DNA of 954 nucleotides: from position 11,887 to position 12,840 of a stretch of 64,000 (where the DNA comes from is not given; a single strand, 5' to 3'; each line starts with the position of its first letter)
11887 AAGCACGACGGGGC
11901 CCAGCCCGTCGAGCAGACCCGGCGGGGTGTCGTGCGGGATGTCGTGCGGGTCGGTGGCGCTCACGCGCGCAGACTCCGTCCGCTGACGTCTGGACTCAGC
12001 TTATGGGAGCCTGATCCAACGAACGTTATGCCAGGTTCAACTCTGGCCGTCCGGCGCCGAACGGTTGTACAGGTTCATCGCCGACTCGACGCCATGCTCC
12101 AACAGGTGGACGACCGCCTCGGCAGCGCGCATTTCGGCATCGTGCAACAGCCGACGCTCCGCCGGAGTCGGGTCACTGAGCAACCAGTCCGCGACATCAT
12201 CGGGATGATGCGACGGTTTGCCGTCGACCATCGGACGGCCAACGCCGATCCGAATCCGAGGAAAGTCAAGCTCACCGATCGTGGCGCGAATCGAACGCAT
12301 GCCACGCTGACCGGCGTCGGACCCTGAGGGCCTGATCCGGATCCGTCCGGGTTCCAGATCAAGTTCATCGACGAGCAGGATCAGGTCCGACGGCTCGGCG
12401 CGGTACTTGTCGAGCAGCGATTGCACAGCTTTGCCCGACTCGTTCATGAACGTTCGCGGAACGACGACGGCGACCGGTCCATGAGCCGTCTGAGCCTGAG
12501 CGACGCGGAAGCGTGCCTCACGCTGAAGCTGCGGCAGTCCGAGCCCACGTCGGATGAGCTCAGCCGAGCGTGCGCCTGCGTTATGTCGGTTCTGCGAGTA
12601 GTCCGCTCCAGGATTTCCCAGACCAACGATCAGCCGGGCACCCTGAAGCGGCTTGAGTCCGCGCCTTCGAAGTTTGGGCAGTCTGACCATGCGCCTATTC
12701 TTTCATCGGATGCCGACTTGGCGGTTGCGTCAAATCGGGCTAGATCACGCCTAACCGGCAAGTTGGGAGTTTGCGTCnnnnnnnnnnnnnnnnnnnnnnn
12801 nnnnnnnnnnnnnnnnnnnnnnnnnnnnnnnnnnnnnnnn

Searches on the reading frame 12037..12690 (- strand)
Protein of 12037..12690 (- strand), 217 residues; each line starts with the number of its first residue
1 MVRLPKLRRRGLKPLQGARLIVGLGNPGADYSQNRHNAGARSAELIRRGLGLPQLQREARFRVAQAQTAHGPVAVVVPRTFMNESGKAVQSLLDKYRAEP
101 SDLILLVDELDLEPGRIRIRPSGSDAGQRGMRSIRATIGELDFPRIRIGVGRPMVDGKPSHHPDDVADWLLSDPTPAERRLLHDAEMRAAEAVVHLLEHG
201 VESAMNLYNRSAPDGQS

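Call 3: search_protein_families(library=pfam, proteins=[window:12037-12690:-], max_evalue=1)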
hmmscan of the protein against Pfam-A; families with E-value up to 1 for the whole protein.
window:12037-12690:- (217 aa): 2 families
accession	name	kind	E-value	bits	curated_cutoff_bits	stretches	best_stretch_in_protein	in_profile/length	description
PF01195.25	Pept_tRNA_hydro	-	2.6e-50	171.3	27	1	20-209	1-183/183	Peptidyl-tRNA hydrolase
PF04894.17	Nre_N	-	0.087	13.1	25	0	135-170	35-69/270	Archaeal Nre, N-terminal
